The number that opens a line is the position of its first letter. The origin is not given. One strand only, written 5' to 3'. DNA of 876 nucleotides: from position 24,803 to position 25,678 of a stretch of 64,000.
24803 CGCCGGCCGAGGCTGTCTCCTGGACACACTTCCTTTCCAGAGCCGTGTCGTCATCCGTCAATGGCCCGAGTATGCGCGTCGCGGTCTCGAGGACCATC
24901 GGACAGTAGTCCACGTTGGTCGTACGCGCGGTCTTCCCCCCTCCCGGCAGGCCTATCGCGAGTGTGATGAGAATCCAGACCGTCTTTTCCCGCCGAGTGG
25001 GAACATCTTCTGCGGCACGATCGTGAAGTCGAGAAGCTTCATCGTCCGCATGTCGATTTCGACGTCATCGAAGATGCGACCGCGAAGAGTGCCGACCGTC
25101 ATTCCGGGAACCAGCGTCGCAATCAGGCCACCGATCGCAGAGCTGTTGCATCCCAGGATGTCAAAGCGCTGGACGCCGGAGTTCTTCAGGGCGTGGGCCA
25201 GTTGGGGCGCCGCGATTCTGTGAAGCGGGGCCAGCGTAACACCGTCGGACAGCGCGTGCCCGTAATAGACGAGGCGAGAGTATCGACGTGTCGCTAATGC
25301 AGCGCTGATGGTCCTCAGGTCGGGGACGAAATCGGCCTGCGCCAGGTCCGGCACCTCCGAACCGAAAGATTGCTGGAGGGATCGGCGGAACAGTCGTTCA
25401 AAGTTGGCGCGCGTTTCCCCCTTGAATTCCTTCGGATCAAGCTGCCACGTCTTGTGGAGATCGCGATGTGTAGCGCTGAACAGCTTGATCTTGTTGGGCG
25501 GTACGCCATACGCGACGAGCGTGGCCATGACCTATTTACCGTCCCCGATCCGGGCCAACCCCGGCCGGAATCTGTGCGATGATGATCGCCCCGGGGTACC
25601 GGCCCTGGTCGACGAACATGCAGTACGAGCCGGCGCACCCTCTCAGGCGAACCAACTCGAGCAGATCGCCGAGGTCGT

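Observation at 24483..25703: Second, inverted copy of the His/Cys + exported-protein module with a start-less partner gene and an extra 55-aa ORF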

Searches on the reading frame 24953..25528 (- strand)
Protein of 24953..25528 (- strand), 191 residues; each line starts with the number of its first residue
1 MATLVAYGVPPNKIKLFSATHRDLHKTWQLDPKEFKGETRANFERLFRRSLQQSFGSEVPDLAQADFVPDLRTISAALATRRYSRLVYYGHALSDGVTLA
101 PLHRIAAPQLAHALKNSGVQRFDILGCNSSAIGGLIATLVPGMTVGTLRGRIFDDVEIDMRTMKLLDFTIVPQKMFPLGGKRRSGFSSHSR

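Call 3: search_protein_families(library=pfam, proteins=[window:24953-25528:-], max_evalue=1)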
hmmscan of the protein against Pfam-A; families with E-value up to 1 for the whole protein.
window:24953-25528:- (191 aa): 0 families

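Call 6: find_homologous_proteins(query=window:24953-25528:-)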
Query window:24953-25528:- (191 aa): 23 proteins with E <= 0.001 among 550 candidates.
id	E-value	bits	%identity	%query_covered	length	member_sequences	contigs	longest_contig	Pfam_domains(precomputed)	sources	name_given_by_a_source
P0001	1.4e-106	372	94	95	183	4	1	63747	-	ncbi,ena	-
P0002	1.9e-105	368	93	95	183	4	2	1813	-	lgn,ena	-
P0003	9.8e-72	259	66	94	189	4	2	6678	-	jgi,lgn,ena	-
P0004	5.5e-69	250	66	94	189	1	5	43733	-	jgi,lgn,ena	-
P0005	6.3e-65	236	61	94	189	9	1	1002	-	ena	-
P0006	6.6e-65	236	62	95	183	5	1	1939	-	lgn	-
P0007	9.1e-65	236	62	95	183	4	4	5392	-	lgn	-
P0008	1.4e-64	235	62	92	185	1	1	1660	-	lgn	-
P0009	5.0e-64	233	63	91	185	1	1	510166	-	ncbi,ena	-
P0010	8.5e-64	233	61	94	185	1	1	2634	-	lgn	-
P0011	2.3e-63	231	60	94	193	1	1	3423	-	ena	-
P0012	2.4e-63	231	61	94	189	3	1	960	-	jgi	jgi:hypothetical protein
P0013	4.0e-63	231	62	91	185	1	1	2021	-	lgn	-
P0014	7.1e-63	230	57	94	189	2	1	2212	-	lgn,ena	-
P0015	3.2e-62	228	59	95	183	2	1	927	-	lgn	-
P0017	4.4e-61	224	61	95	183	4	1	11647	-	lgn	-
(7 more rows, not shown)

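Call 9: find_encoding_contigs(protein=P0001, flank=6000, max_places=4)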
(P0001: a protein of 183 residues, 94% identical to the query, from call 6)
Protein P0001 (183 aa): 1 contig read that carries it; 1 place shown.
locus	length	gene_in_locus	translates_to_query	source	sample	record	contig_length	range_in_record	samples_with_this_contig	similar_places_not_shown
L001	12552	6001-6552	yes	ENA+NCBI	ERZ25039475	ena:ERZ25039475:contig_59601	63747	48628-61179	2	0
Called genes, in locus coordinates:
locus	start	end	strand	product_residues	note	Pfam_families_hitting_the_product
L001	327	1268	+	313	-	PF01292:Ni_hydr_CYTB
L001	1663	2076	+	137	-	PF00174:Oxidored_molyb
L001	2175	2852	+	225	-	PF01625:PMSR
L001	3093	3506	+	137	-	PF00589:Phage_integrase (weak)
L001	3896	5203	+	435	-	-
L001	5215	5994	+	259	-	PF13489:Methyltransf_23, PF08241:Methyltransf_11, PF08242:Methyltransf_12, PF13649:Methyltransf_25, PF13847:Methyltransf_31 (weak)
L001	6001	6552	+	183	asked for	-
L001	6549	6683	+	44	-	-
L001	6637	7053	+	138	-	-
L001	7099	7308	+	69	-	PF22016:DUF6933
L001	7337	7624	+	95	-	PF22016:DUF6933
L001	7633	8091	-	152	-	PF18478:PIN_10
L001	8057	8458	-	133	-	PF04255:DUF433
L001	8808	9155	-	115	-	-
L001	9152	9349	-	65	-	-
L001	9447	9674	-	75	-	PF12728:HTH_17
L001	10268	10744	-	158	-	PF19760:DUF6247 (weak)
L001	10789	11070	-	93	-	-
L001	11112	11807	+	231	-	PF22016:DUF6933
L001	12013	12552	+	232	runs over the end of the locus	PF20239:DUF6596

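Call 16: find_encoding_contigs(protein=P0009, flank=6000, max_places=2)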
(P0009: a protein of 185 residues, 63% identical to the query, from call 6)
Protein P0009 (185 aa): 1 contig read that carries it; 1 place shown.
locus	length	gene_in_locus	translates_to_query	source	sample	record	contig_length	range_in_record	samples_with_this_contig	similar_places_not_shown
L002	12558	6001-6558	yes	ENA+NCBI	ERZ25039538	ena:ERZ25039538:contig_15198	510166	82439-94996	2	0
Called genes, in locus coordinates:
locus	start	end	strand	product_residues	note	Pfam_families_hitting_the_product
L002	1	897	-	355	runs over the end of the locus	PF02775:TPP_enzyme_C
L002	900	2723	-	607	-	PF01558:POR, PF01855:POR_N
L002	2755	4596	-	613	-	PF13237:Fer4_10 (faint), PF14691:Fer4_20, PF00070:Pyr_redox (faint), PF07992:Pyr_redox_2, PF13450:NAD_binding_8 (weak), PF13738:Pyr_redox_3, PF12838:Fer4_7, PF00037:Fer4 (weak)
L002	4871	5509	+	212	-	PF00578:AhpC-TSA, PF08534:Redoxin, PF10417:1-cysPrx_C (weak)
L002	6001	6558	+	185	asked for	-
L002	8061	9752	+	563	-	PF25390:WD40_RLD, PF25384:Alsin_RLD (faint), PF00415:RCC1, PF13540:RCC1_2 (weak), PF00415:RCC1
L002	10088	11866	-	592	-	-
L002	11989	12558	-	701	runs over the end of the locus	-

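Call 17: find_encoding_contigs(protein=P0004, flank=6000, max_places=3)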
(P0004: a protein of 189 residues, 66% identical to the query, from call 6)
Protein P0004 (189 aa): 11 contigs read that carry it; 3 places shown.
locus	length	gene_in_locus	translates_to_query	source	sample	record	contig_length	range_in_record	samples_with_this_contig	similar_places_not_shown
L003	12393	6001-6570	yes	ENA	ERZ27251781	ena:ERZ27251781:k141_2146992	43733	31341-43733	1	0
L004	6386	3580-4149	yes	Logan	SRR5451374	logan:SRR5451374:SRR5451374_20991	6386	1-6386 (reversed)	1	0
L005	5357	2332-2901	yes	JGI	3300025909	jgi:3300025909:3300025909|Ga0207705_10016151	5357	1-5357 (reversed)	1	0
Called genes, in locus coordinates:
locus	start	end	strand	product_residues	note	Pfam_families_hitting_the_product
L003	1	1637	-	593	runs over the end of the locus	-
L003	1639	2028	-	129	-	-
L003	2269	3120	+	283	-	PF08240:ADH_N, PF00107:ADH_zinc_N, PF13602:ADH_zinc_N_2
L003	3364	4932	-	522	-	PF00150:Cellulase (weak)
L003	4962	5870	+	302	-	-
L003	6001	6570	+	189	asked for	-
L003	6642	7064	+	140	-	-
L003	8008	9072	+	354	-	PF01839:FG-GAP (faint), PF13517:FG-GAP_3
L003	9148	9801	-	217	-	-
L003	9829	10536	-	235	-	PF07992:Pyr_redox_2, PF22366:NDH2_C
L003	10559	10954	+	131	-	-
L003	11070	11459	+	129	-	PF06296:RelE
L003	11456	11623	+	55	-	-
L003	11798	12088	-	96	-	-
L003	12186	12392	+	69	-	?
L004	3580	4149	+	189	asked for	-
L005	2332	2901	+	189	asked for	-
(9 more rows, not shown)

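Call 18: find_encoding_contigs(protein=P0017, flank=6000, max_places=2)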
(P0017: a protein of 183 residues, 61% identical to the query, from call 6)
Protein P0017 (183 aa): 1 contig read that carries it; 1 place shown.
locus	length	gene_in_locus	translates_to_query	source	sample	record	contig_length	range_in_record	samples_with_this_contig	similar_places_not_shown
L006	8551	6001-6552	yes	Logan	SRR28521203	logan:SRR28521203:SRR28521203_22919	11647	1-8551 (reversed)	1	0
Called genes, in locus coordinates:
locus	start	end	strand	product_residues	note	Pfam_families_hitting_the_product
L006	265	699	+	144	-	-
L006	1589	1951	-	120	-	-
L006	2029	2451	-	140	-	-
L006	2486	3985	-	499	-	-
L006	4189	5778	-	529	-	PF26550:Tricorn_2nd (faint)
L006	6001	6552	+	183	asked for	-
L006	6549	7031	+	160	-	-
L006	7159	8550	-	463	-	?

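Call 23: find_encoding_contigs(protein=window:24953-25528:-, flank=3000, max_places=4)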
Protein window:24953-25528:- (191 aa): 1 contig read that carries it; 1 place shown.
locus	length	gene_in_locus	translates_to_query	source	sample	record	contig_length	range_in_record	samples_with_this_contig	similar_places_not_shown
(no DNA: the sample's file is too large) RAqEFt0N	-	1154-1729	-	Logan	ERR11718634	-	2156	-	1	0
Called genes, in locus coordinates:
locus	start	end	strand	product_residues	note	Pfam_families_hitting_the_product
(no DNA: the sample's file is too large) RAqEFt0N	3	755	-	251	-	?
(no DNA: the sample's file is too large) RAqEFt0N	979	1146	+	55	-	-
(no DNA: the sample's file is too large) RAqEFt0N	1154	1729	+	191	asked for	-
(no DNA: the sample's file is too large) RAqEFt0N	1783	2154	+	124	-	?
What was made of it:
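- Checked: Independent assembly: the 191-aa product and the 55-aa ORF also occur in a Logan assembly of run ERR11718634 (call 23).
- The identical 191-aa product and junction appear in an independent assembly of ERR11718634 (call 23).
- Tried and rejected: Assembly artefact: the same product and junction appear in a second assembly (call 23).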

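Call 27: search_protein_representatives(alignment_id=A1)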
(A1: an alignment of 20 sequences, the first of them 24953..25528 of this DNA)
Query: 20 sequences, 185 profile positions. Proteins with E-value up to 0.001 (for the whole library): 73; up to 1e-10: 30; up to 1e-30: 15. The best 73 are listed.
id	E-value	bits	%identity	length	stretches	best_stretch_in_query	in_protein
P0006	4.2e-91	320.2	-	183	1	1-183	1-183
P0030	2.6e-64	232.8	-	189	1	3-183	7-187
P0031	3.5e-62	225.9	-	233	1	1-180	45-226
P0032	5.4e-56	205.7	-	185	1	2-183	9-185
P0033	1.9e-49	184.4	-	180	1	2-183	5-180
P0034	7.1e-48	179.2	-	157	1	73-183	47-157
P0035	3.2e-46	173.8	-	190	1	3-182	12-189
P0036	4.5e-46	173.4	-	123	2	1-82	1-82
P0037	6.6e-43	163.0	-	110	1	1-110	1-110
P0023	1.2e-39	152.5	-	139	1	28-121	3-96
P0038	2.3e-39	151.5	-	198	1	3-183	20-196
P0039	6.8e-38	146.7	-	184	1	3-183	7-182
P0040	3.3e-37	144.4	-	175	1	6-183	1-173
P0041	4.4e-36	140.8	-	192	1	2-183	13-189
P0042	1.1e-31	126.4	-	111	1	107-182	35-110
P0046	8.2e-25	104.1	-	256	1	3-144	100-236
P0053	8.2e-13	64.9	-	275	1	3-172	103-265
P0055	3.5e-12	62.9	-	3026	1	3-177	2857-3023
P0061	7.1e-09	52.1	-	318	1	3-146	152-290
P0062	1.5e-08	51.1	-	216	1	34-158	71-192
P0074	2.0e-07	47.3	-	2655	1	35-168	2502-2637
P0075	2.8e-07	46.9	-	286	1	40-160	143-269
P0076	1.2e-06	44.8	-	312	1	24-135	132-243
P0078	4.7e-06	42.9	-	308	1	59-168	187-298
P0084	1.2e-05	41.6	-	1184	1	36-164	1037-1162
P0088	5.9e-05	39.3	-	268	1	34-148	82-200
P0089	6.9e-05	39.1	-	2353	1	54-175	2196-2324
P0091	1.0e-04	38.5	-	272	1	64-147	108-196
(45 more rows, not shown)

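Call 29: search_protein_families(library=pfam, proteins=[P0055, P0074, P0089, P0084], max_evalue=0.001)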
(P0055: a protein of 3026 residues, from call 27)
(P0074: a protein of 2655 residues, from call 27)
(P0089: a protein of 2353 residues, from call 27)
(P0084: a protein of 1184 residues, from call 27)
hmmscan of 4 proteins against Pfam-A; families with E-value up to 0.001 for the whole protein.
P0055 (3026 aa): 5 families
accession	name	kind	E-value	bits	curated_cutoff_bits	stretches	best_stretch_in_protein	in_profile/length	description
PF12256.14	TcdB_toxin_midN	-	2.4e-13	50.3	24.8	1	1631-1762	31-166/181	Insecticide toxin TcdB middle/N-terminal region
PF13517.12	FG-GAP_3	-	1e-11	45.7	26.9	0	1419-1475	1-58/61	FG-GAP-like repeat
PF05593.20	RHS_repeat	-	2.4e-11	44.2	22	0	2212-2241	4-33/38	RHS Repeat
PF03534.18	SpvB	-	4.1e-10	39.8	22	1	868-916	3-50/287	Salmonella virulence plasmid 65kDa B protein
PF01839.29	FG-GAP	-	0.00035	20.8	22.1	0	1230-1245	6-21/37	FG-GAP repeat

P0074 (2655 aa): 7 families
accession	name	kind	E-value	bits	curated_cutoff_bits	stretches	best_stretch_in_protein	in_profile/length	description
PF13517.12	FG-GAP_3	-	3.2e-14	53.7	26.9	1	700-776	1-60/61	FG-GAP-like repeat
PF13385.13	Laminin_G_3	-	1.6e-12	48.2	27.6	1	3-152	23-150/151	Concanavalin A-like lectin/glucanases superfamily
PF05593.20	RHS_repeat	-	2.6e-10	40.9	22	1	1762-1799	1-38/38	RHS Repeat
PF12256.14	TcdB_toxin_midN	-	3.6e-10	39.9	24.8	1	1089-1247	15-180/181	Insecticide toxin TcdB middle/N-terminal region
PF03534.18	SpvB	-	3.7e-09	36.7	22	1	364-537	4-179/287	Salmonella virulence plasmid 65kDa B protein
PF01839.29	FG-GAP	-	6.9e-08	32.6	22.1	0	1036-1065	7-35/37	FG-GAP repeat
PF03527.20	RHS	-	0.00035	20.8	27.9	0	2177-2197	2-22/38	RHS protein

P0089 (2353 aa): 4 families
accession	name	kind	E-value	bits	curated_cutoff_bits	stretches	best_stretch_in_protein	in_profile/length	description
PF05593.20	RHS_repeat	-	3.8e-12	46.7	22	1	1493-1527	2-35/38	RHS Repeat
PF13517.12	FG-GAP_3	-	4.3e-12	46.9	26.9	0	804-890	1-60/61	FG-GAP-like repeat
PF12256.14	TcdB_toxin_midN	-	2.5e-10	40.4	24.8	1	854-1028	9-167/181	Insecticide toxin TcdB middle/N-terminal region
PF03534.18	SpvB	-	1.1e-06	28.5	22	1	42-92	3-52/287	Salmonella virulence plasmid 65kDa B protein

P0084 (1184 aa): 1 family
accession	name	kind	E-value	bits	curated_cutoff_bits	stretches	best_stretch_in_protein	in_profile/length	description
PF05593.20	RHS_repeat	-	3.9e-10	40.3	22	1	289-323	1-35/38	RHS Repeat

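Call 30: search_protein_families(library=pfam, proteins=[P0046, P0053, P0061, P0075, P0076, P0078, P0088, P0091, P0031, P0062], max_evalue=0.01)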
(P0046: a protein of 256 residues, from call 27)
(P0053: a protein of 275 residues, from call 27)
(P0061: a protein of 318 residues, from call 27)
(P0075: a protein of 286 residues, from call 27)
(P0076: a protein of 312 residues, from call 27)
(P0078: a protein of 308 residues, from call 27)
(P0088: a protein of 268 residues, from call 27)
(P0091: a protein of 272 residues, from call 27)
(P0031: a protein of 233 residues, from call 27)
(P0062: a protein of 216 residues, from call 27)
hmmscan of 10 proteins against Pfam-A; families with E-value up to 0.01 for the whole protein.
P0046 (256 aa): 0 families

P0053 (275 aa): 0 families

P0061 (318 aa): 0 families

P0075 (286 aa): 0 families

P0076 (312 aa): 0 families

P0078 (308 aa): 0 families

P0088 (268 aa): 0 families

P0091 (272 aa): 1 family
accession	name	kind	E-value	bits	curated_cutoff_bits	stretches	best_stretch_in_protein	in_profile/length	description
PF12770.12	CHAT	-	0.00051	20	24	1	103-181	116-203/289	CHAT domain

P0031 (233 aa): 0 families

P0062 (216 aa): 0 families
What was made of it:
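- On Pfam CHAT (PF12770) / Peptidase_C14: Only the distant member P0091 scores 20.0 bits, against a cut-off of 24 (call 30).
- Closest known: CHAT / SAVED-CHAT proteases. Same: One distant family member gives a sub-threshold CHAT hit (call 30).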

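Call 34: find_encoding_contigs(protein=P0055, flank=3000, max_places=2)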
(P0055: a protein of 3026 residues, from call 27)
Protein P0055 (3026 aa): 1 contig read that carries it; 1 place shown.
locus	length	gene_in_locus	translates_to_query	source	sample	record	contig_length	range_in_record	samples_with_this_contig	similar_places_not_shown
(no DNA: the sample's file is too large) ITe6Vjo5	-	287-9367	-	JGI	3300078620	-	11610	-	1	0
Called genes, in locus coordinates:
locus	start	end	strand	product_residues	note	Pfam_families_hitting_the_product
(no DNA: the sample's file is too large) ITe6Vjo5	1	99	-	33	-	?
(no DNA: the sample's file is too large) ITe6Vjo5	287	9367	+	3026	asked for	PF05593:RHS_repeat (faint), PF03534:SpvB, PF13517:FG-GAP_3 (faint), PF12256:TcdB_toxin_midN, PF25023:TEN_YD-shell (faint)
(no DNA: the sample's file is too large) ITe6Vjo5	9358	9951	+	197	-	-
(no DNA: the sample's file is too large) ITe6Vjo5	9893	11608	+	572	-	?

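Call 35: predict_structure(alignment_id=A1)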
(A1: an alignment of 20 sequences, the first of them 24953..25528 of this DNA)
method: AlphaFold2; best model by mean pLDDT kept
length: 191 residues; sequences in the alignment: 20
mean_pLDDT: 86.4   pTM: 0.83
mean pLDDT of the five models: 86.4, 84.0, 83.9, 82.6, 75.6
residues with pLDDT >= 90: 105; 70-90: 72; 50-70: 5; < 50: 9
segments of 3 or more residues with pLDDT < 50: 183-191
pLDDT, mean of each block of 10 residues (from residue 1): 86 84 88 83 92 91 91 92 94 88 87 92 91 95 91 83 90 88 41 41
secondary structure, 60 per line:
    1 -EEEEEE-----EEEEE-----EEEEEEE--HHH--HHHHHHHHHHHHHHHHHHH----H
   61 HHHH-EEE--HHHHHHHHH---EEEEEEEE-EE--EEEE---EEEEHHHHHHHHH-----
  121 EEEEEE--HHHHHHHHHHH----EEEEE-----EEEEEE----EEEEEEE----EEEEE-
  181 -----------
elements in order: E2-7 E13-17 E23-29 H37-55 H60-64 E66-68 H71-79 E83-90 E96-99 E103-106 H107-115 E121-126 H129-139 E144-148 E154-159 E164-170 E175-179

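Call 39: fold_search(model_id=the predicted structure, library=pdb)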
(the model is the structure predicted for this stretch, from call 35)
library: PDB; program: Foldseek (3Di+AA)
matches with E <= 10: 726; with E <= 0.001: 3
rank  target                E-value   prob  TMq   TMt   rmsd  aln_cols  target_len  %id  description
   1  8tl0_C                3.3e-04  1.00  0.49  0.22   4.7       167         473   12  Structure of activated SAVED-CHAT filament (released 2024-03-06)
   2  8tl0_A                4.0e-04  1.00  0.44  0.20   6.6       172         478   14  Structure of activated SAVED-CHAT filament (released 2024-03-06)
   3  8tl0_B                4.2e-04  1.00  0.42  0.19   7.2       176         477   15  Structure of activated SAVED-CHAT filament (released 2024-03-06)
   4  8tl0_I                1.2e-03  1.00  0.43  0.19   6.4       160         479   13  Structure of activated SAVED-CHAT filament (released 2024-03-06)
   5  8tl0_D                1.5e-03  1.00  0.41  0.19   7.0       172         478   14  Structure of activated SAVED-CHAT filament (released 2024-03-06)
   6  8gkm_A                1.3e-02  0.90  0.30  0.17   7.5       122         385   11  A1 Leu graft + Leu: Adenylation domain 1 core construct from teicoplanin biosynthesis, leucine selection pocket graft; (released 2023-12-06)
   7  8gj4_A                1.3e-02  0.89  0.30  0.17   7.5       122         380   12  A1 Tei: Adenylation domain 1 core construct from teicoplanin biosynthesis (released 2023-12-06)
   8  8gic_A                1.8e-02  0.75  0.28  0.15   7.8       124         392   12  A1 Tei + Hpg: Adenylation domain 1 core construct from teicoplanin biosynthesis; 4-hydroxyphenylglycine bound (released 2023-12-06)
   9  9dvh_A                2.0e-02  0.85  0.30  0.16   7.5       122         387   12  A1 Tei + D-Hpg: Adenylation Domain 1 Core Construct from Teicoplanin Biosynthesis with D-4-Hydroxyphenylglycine (released 2025-08-13)
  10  8gic_B                2.0e-02  0.75  0.28  0.15   7.8       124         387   12  A1 Tei + Hpg: Adenylation domain 1 core construct from teicoplanin biosynthesis; 4-hydroxyphenylglycine bound (released 2023-12-06)
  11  8gjp_B                2.5e-02  0.82  0.30  0.17   7.5       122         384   12  A1 Int graft: Adenylation domain 1 core construct from teicoplanin biosynthesis, intermediate selection pocket graft (released 2023-12-06)
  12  8gjp_A                2.5e-02  0.82  0.30  0.17   7.5       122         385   12  A1 Int graft: Adenylation domain 1 core construct from teicoplanin biosynthesis, intermediate selection pocket graft (released 2023-12-06)
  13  1ox5_A                3.0e-02  0.20  0.24  0.11  14.9       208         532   10  TOWARDS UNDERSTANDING THE MECHANISM OF THE COMPLEX CYCLIZATION REACTION CATALYZED BY IMIDAZOLE GLYCEROPHOSPHATE SYNTHA (released 2003-06-17)
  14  8gkm_B                3.2e-02  0.80  0.30  0.17   7.5       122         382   11  A1 Leu graft + Leu: Adenylation domain 1 core construct from teicoplanin biosynthesis, leucine selection pocket graft; (released 2023-12-06)
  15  6azt_A                3.4e-02  0.97  0.27  0.20   3.1        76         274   18  Asparaginyl endopeptidase 1 bound to AAN peptide, a tetrahedral intermediate (released 2018-02-07)
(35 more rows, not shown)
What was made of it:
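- On Clan CD (caspase-hemoglobinase fold) cysteine peptidase: The others have E of 0.03-0.1 (call 39).
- Its best PDB fold hits are SAVED-CHAT, followed by legumain, GPI transamidase, caspase-2 and CED-3 (calls 35, 39).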

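Call 40: find_related_loci(query=A1, collection=genome_contigs, flank=4000)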
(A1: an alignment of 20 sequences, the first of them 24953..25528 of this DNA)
Query A1 (191 aa) in genome_contigs; peptide patterns used: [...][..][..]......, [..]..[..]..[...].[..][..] (x = any residue, [..] = any of these).
15 stretches matched a pattern; 5 encode a relative of the query (tblastn E <= 1e-3); 5 distinct loci.
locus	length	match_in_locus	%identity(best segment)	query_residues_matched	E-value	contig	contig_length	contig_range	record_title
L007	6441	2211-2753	61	1-179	2e-72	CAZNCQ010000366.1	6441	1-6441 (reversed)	MAG TPA_asm: uncultured Myxococcales bacterium isolate binchicken_co54_362 genome assembly, contig: NODE_22271_length_64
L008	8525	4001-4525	62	1-173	6e-72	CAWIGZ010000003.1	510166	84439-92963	MAG: uncultured proteobacterium isolate MFD05502.bin.2.69 genome assembly, contig: contig_15198, whole genome shotgun se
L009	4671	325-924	58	1-191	2e-71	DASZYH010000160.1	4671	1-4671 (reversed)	MAG TPA_asm: Opitutaceae bacterium isolate SMAG_U6205 k141_668818, whole genome shotgun sequence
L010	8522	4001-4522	36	4-180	5e-28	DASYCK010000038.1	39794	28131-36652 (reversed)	MAG TPA_asm: Polyangia bacterium isolate SMAG_U4931 k141_306321, whole genome shotgun sequence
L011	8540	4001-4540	37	1-183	4e-26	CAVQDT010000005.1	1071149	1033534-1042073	MAG: uncultured proteobacterium isolate MFD02134.bin.2.171 genome assembly, contig: contig_15896, whole genome shotgun s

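Call 50: find_encoding_contigs(protein=P0074, flank=2500, max_places=2)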
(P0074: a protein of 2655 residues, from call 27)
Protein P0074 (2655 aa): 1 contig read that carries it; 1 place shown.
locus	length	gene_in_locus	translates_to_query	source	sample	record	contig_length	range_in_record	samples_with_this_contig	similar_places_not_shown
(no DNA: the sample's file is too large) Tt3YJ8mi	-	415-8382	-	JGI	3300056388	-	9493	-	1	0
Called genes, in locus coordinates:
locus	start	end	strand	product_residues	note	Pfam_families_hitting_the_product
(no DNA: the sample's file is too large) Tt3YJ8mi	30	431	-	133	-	-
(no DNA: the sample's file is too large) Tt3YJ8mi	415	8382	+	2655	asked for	PF13385:Laminin_G_3, PF03534:SpvB, PF01839:FG-GAP (faint), PF13517:FG-GAP_3 (faint), PF12256:TcdB_toxin_midN (weak), PF25023:TEN_YD-shell (faint), PF05593:RHS_repeat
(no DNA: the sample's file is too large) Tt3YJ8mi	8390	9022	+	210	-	-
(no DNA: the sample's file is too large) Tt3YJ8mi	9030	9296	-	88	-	PF04362:Iron_traffic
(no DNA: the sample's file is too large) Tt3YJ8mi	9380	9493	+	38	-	?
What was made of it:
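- On Polymorphic toxin / immunity pair: Genes of about 200 aa also abut P0055 and P0074, but no DNA was available for them (calls 34, 50).
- Tried and rejected: Their downstream genes of 197 and 210 aa could not be compared with the partner family (calls 34, 50).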

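Call 51: find_encoding_contigs(protein=P0084, flank=2500, max_places=2)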
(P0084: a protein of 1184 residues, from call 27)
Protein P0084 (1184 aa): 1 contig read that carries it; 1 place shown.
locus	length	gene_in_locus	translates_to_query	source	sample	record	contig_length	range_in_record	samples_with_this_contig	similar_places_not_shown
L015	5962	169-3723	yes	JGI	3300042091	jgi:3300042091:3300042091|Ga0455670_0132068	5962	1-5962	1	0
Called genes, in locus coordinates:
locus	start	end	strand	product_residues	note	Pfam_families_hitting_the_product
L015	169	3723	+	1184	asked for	PF25023:TEN_YD-shell (weak), PF05593:RHS_repeat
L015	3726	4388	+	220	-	-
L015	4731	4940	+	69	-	-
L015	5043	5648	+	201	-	PF13505:OMP_b-brl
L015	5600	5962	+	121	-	?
